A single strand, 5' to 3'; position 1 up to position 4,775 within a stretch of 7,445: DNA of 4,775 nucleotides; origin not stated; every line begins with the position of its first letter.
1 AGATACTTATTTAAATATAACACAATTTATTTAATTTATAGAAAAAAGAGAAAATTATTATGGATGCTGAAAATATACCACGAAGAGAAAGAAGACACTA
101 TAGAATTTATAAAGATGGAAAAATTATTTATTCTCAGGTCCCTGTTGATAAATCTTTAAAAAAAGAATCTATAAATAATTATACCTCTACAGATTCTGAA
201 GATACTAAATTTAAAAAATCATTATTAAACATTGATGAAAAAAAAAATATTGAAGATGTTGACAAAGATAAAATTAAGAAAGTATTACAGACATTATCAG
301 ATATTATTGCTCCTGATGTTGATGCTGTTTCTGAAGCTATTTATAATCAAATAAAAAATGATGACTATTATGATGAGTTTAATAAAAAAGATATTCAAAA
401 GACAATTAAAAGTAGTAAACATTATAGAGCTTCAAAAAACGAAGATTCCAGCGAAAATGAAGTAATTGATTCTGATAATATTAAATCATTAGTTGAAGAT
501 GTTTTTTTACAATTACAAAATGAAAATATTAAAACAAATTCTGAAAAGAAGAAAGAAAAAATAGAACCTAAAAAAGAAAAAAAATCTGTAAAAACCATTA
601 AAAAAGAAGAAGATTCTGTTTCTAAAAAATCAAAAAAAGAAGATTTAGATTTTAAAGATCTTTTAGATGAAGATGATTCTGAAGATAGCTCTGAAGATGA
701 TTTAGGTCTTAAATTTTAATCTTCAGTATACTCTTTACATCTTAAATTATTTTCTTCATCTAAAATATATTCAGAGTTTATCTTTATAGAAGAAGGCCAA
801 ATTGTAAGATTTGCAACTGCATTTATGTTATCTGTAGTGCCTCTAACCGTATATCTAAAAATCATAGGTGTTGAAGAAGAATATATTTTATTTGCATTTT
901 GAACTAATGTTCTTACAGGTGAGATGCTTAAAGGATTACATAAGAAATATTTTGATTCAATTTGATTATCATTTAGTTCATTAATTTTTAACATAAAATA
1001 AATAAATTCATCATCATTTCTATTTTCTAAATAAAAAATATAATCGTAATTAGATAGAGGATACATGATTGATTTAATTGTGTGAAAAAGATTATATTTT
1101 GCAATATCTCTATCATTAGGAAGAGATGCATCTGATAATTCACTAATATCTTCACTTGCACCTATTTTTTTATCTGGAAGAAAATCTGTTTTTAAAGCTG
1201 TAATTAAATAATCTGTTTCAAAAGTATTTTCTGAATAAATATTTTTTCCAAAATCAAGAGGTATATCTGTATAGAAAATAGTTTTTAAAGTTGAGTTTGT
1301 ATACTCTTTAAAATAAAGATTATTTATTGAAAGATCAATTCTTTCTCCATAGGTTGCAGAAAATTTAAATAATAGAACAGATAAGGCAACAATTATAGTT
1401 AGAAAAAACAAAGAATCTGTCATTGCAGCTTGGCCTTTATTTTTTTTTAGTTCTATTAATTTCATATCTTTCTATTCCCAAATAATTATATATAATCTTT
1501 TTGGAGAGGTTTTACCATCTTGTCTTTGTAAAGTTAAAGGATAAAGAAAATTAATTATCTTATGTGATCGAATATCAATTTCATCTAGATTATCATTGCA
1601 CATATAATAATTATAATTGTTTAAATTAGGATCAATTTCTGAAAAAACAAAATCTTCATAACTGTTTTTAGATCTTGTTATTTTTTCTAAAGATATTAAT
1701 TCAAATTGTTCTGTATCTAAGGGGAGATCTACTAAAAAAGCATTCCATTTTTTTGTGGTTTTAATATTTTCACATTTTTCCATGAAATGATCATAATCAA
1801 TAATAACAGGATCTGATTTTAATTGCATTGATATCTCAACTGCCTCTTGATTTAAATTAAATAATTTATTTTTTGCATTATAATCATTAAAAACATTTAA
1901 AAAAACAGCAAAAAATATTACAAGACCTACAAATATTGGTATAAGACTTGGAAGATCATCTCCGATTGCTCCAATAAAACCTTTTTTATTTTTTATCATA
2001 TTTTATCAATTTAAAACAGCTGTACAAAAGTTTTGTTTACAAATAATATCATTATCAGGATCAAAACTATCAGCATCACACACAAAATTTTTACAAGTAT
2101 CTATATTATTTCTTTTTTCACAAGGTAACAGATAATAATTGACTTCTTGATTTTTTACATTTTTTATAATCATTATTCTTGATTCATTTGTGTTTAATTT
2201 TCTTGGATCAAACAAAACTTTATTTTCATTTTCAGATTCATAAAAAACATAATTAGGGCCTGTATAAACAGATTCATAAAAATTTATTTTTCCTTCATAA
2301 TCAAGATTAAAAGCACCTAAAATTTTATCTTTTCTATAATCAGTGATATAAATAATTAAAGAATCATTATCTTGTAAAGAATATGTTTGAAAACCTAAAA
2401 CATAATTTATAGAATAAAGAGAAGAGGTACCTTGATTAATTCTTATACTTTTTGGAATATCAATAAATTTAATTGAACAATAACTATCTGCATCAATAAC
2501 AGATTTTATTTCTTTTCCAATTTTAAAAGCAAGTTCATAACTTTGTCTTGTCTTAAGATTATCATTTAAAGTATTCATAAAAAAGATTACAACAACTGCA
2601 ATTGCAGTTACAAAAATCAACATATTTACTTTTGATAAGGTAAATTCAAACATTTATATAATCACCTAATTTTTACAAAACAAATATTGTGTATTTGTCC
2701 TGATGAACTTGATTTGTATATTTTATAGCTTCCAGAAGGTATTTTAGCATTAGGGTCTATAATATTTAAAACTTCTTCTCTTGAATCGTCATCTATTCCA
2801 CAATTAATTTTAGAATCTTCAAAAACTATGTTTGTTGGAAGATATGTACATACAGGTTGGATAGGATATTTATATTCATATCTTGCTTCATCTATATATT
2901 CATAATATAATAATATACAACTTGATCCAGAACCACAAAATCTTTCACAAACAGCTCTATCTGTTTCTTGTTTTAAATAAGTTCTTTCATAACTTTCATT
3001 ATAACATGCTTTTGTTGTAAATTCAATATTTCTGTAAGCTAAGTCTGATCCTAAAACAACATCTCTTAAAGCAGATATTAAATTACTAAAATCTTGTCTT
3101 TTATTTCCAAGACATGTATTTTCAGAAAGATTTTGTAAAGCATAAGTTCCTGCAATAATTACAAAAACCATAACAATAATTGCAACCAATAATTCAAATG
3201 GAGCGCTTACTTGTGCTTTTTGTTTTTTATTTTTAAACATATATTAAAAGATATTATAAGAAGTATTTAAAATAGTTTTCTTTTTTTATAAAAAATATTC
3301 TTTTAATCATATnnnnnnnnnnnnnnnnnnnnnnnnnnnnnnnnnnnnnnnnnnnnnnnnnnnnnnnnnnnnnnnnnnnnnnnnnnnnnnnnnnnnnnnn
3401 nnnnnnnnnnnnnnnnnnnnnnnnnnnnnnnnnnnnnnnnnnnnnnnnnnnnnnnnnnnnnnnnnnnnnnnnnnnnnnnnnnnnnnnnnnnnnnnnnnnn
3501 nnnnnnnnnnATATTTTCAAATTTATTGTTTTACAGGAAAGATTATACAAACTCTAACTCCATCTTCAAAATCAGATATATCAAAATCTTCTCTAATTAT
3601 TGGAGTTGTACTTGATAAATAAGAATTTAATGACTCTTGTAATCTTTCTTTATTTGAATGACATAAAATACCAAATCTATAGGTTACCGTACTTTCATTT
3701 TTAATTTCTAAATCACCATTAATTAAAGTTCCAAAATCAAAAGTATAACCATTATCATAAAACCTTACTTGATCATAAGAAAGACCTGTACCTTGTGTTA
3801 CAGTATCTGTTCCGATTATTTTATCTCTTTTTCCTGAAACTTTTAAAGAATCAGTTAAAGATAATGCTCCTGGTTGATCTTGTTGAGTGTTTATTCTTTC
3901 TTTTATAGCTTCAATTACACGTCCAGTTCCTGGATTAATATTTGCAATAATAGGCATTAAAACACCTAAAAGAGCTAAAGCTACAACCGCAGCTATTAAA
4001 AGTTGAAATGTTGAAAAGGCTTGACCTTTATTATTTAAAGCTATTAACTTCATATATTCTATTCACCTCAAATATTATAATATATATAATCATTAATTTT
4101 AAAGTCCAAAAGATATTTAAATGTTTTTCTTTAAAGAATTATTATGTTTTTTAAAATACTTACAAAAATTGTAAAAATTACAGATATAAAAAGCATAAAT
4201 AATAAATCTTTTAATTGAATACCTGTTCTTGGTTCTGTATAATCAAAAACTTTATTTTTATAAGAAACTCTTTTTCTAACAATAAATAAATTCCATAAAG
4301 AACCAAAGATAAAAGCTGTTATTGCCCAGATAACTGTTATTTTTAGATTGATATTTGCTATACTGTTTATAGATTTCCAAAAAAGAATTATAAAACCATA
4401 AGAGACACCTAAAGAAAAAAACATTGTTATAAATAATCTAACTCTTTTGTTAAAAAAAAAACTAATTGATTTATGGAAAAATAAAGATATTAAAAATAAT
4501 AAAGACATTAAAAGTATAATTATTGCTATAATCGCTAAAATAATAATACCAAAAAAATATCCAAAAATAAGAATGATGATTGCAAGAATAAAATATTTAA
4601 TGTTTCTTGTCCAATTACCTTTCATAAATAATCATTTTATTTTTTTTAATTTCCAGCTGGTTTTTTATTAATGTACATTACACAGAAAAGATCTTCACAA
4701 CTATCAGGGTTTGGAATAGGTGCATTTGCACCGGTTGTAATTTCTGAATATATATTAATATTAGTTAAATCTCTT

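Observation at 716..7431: Compact nine-gene archaeal type IV filament module built from unrecognisable subunits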

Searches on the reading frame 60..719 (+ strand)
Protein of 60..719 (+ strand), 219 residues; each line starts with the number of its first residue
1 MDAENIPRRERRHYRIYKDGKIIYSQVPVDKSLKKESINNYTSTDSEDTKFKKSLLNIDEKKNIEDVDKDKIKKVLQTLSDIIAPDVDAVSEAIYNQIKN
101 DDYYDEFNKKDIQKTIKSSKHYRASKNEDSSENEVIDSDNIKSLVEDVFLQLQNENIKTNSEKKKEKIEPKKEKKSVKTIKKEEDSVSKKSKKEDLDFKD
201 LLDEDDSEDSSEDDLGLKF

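Call 3: search_protein_families(library=pfam, proteins=[window:60-719:+], max_evalue=1)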
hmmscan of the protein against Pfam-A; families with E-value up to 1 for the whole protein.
window:60-719:+ (219 aa): 1 family
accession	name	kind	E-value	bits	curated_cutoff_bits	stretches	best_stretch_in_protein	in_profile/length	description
PF07587.16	PSD1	-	0.35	10.7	28.5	1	106-192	65-149/244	Protein of unknown function (DUF1553)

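Call 4: search_protein_families(library=ncbifam, proteins=[window:60-719:+], max_evalue=1)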
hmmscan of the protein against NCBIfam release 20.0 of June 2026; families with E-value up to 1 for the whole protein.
window:60-719:+ (219 aa): 0 families

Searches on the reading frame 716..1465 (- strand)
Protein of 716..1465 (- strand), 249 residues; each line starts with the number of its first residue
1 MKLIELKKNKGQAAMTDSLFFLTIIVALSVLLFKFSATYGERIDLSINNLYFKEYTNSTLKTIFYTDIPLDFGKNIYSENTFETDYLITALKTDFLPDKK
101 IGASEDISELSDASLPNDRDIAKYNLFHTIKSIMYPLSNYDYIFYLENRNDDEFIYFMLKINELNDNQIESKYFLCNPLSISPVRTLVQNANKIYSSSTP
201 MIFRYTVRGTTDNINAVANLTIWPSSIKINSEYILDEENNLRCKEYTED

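Call 3: search_protein_families(library=pfam, proteins=[window:716-1465:-], max_evalue=1)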
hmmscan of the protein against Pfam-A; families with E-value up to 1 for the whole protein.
window:716-1465:- (249 aa): 0 families

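Call 4: search_protein_families(library=ncbifam, proteins=[window:716-1465:-], max_evalue=1)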
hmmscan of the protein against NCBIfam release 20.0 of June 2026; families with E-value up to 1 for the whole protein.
window:716-1465:- (249 aa): 0 families

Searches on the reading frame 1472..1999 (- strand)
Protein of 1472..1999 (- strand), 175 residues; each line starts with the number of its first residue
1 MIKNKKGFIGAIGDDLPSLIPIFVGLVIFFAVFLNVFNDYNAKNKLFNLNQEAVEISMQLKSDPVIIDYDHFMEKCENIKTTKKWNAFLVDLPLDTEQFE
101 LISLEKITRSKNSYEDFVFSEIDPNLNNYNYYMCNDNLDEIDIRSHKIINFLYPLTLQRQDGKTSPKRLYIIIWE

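Call 3: search_protein_families(library=pfam, proteins=[window:1472-1999:-], max_evalue=1)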
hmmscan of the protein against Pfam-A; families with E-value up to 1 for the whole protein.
window:1472-1999:- (175 aa): 0 families

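Call 4: search_protein_families(library=ncbifam, proteins=[window:1472-1999:-], max_evalue=1)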
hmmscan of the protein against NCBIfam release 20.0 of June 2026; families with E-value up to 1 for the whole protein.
window:1472-1999:- (175 aa): 1 family
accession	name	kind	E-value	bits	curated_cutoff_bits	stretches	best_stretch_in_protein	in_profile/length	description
NF005267.0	PRK06770.1-3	subfamily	0.013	15.5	168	1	19-85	10-78/170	hypothetical protein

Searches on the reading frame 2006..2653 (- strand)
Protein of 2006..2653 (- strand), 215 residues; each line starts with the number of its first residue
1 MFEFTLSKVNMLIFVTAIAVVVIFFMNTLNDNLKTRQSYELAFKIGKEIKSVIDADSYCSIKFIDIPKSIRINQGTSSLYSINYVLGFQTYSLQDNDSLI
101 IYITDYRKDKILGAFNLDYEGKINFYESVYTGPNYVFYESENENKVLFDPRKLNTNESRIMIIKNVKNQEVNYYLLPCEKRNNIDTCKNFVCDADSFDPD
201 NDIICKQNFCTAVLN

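Call 3: search_protein_families(library=pfam, proteins=[window:2006-2653:-], max_evalue=1)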
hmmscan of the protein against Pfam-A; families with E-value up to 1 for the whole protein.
window:2006-2653:- (215 aa): 1 family
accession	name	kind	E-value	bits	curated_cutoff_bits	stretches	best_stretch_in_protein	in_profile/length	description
PF04964.19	Flp_Fap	-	0.02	15.1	32.2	1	15-36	17-38/46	Flp/Fap pilin component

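Call 4: search_protein_families(library=ncbifam, proteins=[window:2006-2653:-], max_evalue=1)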
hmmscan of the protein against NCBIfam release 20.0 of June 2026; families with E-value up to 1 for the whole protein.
window:2006-2653:- (215 aa): 1 family
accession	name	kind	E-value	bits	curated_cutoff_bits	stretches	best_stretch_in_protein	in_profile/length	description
NF041581.1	SosA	equivalog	0.015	15.5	60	1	8-41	10-42/77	DNA damage-induced cell division inhibitor SosA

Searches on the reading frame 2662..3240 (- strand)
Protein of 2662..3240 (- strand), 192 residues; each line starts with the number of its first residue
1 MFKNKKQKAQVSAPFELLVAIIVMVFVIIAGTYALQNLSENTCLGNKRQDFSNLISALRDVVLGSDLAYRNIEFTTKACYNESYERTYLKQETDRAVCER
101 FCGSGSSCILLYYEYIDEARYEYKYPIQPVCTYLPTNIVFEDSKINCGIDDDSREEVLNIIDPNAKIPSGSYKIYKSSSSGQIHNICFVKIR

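Call 3: search_protein_families(library=pfam, proteins=[window:2662-3240:-], max_evalue=1)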
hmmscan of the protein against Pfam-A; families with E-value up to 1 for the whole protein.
window:2662-3240:- (192 aa): 2 families
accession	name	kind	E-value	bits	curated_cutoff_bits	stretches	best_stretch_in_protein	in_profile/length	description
PF19442.4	CRIM1_C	-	0.13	12.7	27.2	1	123-177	67-118/130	Cysteine-rich motor neuron 1 protein C-terminal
PF05254.17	UPF0203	-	0.23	12.1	27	1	77-109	15-47/69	Uncharacterised protein family (UPF0203)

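Call 4: search_protein_families(library=ncbifam, proteins=[window:2662-3240:-], max_evalue=1)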
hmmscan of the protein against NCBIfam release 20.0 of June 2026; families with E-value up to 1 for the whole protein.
window:2662-3240:- (192 aa): 0 families

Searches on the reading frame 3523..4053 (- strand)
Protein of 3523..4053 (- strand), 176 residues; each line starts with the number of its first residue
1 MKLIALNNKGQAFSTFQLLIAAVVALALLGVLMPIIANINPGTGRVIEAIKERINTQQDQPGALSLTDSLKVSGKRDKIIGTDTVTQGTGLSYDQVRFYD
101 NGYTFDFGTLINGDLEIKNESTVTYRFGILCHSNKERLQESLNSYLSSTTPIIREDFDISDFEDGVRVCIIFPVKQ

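Call 3: search_protein_families(library=pfam, proteins=[window:3523-4053:-], max_evalue=1)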
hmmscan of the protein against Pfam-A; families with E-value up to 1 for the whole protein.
window:3523-4053:- (176 aa): 0 families

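Call 4: search_protein_families(library=ncbifam, proteins=[window:3523-4053:-], max_evalue=1)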
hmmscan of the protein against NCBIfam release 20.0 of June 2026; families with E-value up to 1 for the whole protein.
window:3523-4053:- (176 aa): 2 families
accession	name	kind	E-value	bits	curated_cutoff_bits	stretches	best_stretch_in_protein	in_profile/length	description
TIGR01142.1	purT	equivalog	0.02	13.8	502.15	1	11-89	283-351/380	phosphoribosylglycinamide formyltransferase 2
NF053740.1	TransRegTnrAGPos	equivalog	0.12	12.5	140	1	73-101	6-34/108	hypothetical protein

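Call 37: find_homologous_proteins(query=window:3523-4053:-, max_evalue=0.001)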
Query window:3523-4053:- (176 aa): 87 proteins with E <= 0.001 among 332 candidates.
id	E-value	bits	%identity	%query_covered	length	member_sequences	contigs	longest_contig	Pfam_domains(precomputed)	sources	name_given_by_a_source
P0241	4.3e-109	380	100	100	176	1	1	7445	-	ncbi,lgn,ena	-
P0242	6.2e-67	243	67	100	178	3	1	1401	-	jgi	jgi:hypothetical protein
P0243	6.8e-59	217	59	95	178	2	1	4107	-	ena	-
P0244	3.2e-58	214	60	100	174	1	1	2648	-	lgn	-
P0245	6.6e-58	213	60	100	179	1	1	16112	-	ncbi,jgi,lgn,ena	-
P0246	1.1e-56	209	60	100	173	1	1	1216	-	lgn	-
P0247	2.6e-56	208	61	100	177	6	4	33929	-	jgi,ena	-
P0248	6.3e-56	207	57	100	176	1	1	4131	-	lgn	-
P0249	3.3e-55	205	59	100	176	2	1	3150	-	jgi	-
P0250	3.7e-54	201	62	97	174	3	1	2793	-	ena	-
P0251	3.9e-52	195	54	100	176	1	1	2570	-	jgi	-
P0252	5.6e-52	194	56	100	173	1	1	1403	-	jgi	jgi:hypothetical protein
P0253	1.2e-50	190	55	99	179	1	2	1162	-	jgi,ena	-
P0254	5.0e-44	168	51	100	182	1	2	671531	-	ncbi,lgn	-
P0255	6.8e-43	165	53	100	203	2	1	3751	-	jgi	jgi:hypothetical protein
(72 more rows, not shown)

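Call 50: predict_structure(alignment_id=A4)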
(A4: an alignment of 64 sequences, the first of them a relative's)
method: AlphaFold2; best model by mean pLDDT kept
length: 176 residues; sequences in the alignment: 64
mean_pLDDT: 88.2   pTM: 0.74
mean pLDDT of the five models: 88.2, 88.2, 88.2, 87.1, 85.9
residues with pLDDT >= 90: 124; 70-90: 33; 50-70: 19; < 50: 0
segments of 3 or more residues with pLDDT < 50: none
pLDDT, mean of each block of 10 residues (from residue 1): 64 78 91 65 82 92 93 90 93 95 95 93 95 95 91 90 93 95
secondary structure, 60 per line:
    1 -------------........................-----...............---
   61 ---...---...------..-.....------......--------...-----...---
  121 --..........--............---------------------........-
elements in order: H14-37 H43-57 E64-66 E70-72 H82-86 E96-98 E107-109 E115-117 E123-132 H135-146 E168-175

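Call 52: fold_search(model_id=the predicted structure, library=pdb)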
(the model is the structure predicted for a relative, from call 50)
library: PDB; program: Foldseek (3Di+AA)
matches with E <= 10: 128; with E <= 0.001: 0
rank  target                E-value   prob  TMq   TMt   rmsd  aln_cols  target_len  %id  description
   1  7qi6_W                1.9e-01  0.16  0.18  0.25   9.6        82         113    8  Human mitochondrial ribosome in complex with mRNA, A/P- and P/E-tRNAs at 2.98 A resolution (released 2023-05-17)
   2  6zm5_W                2.6e-01  0.14  0.18  0.24   9.7        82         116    8  Human mitochondrial ribosome in complex with OXA1L, mRNA, A/A tRNA, P/P tRNA and nascent polypeptide (released 2021-01-13)
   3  7po4_W                3.6e-01  0.13  0.17  0.26   9.5        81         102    9  Assembly intermediate of human mitochondrial ribosome large subunit (largely unfolded rRNA with MALSU1, L0R8F8 and ACP (released 2022-06-15)
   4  7o9k_W                3.6e-01  0.11  0.18  0.27   8.2        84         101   11  Human mitochondrial ribosome large subunit assembly intermediate with MTERF4-NSUN4, MRM2, MTG1, the MALSU module, GTPB (released 2021-06-30)
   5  7odr_W                4.1e-01  0.12  0.17  0.25   8.2        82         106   11  State A of the human mitoribosomal large subunit assembly intermediate (released 2021-06-23)
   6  5ool_W                4.1e-01  0.11  0.17  0.24   8.2        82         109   11  Structure of a native assembly intermediate of the human mitochondrial ribosome with unfolded interfacial rRNA (released 2017-09-13)
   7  8p7x_u                5.6e-01  0.11  0.15  0.25   6.0        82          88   11  Mycoplasma pneumoniae 70S ribosome in chloramphenicol-treated cells (released 2024-11-20)
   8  3j9m_W                5.6e-01  0.10  0.17  0.24   8.2        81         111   11  Structure of the human mitochondrial ribosome (class 1) (released 2015-04-15)
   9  3j7y_W                6.4e-01  0.10  0.17  0.25   8.1        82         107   11  Structure of the large ribosomal subunit from human mitochondria (released 2014-10-15)
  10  8p8w_u                7.7e-01  0.09  0.15  0.22   6.0        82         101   11  Mycoplasma pneumoniae di-ribosome in chloramphenicol-treated cells (following 70S) (released 2024-11-20)
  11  8oin_BD               8.2e-01  0.08  0.17  0.24   8.2        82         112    8  55S mammalian mitochondrial ribosome with mtRF1 and P-site tRNA (released 2023-06-14)
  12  4v19_0                8.7e-01  0.08  0.17  0.24   9.6        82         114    8  Structure of the large subunit of the mammalian mitoribosome, part 1 of 2 (released 2014-10-08)
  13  7ood_u                1.2e+00  0.12  0.22  0.37   5.8       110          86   12  Mycoplasma pneumoniae 50S subunit of ribosomes in chloramphenicol-treated cells (released 2022-05-25)
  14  4fch_A                1.5e+00  0.05  0.18  0.15   9.4       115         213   10  Crystal Structure SusE from Bacteroides thetaiotaomicron with maltoheptaose (released 2012-08-29)
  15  6nu2_W                1.9e+00  0.06  0.18  0.24   9.6        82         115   10  Structural insights into unique features of the human mitochondrial ribosome recycling (released 2019-04-17)
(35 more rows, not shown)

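Call 76: fold_search(model_id=the predicted structure, library=viral)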
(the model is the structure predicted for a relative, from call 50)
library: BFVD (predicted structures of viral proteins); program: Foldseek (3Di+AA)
matches with E <= 10: 217; with E <= 0.001: 0
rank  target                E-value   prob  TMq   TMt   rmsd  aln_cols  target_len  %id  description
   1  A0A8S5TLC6            1.3e-01  0.11  0.16  0.16  22.8       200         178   14  Uncharacterized protein [Siphoviridae sp. ctTIi48]
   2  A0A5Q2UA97            3.4e-01  0.08  0.13  0.14  16.1        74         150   18  (no name in the UniProt tables at hand)
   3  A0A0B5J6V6            5.9e-01  0.09  0.20  0.14  23.0       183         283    9  Uncharacterized protein [Pandoravirus inopinatum]
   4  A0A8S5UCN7            6.7e-01  0.04  0.17  0.19  15.4       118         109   13  Uncharacterized protein [Siphoviridae sp. ctgN495]
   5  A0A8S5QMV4            8.1e-01  0.08  0.21  0.17  21.3       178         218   13  Dit-like phage tail protein N-terminal domain-containing protein [Siphoviridae sp. ctJ3t72]
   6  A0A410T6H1            1.0e+00  0.02  0.18  0.18  18.9       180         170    9  (no name in the UniProt tables at hand)
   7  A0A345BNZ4            1.1e+00  0.04  0.13  0.07  23.4       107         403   12  Uncharacterized protein [crAssphage sp. isolate ctcc615]
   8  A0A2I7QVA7            1.3e+00  0.04  0.17  0.23  14.5       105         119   10  (no name in the UniProt tables at hand)
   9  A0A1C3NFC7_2          1.3e+00  0.02  0.12  0.04  13.8       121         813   14  (no name in the UniProt tables at hand)
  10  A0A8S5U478            1.4e+00  0.05  0.17  0.24  15.6        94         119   12  Uncharacterized protein [Siphoviridae sp. ct6GI21]
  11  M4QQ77                1.5e+00  0.08  0.19  0.12  13.6        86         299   12  (no name in the UniProt tables at hand)
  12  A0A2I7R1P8            1.5e+00  0.03  0.15  0.14  14.8       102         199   10  (no name in the UniProt tables at hand)
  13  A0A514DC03            1.5e+00  0.03  0.15  0.11  23.3       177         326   14  Uncharacterized protein (Fragment) [Leviviridae sp.]
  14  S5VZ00                1.5e+00  0.02  0.15  0.12  23.6       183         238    9  Uncharacterized protein [Campylobacter phage CP8]
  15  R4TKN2                1.6e+00  0.05  0.21  0.16  16.6       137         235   14  Uncharacterized protein [Haloarcula hispanica tailed virus 2]
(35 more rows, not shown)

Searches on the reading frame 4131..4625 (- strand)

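Call 3: search_protein_families(library=pfam, proteins=[window:4131-4625:-], max_evalue=1)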
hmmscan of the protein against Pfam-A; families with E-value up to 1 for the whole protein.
window:4131-4625:- (164 aa): 0 families

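Call 4: search_protein_families(library=ncbifam, proteins=[window:4131-4625:-], max_evalue=1)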
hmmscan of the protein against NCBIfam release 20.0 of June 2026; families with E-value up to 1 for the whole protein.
window:4131-4625:- (164 aa): 1 family
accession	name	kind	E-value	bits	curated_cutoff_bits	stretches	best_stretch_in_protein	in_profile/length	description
NF011593.0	PRK15018.1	equivalog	0.52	10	501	1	93-130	6-45/245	1-acylglycerol-3-phosphate O-acyltransferase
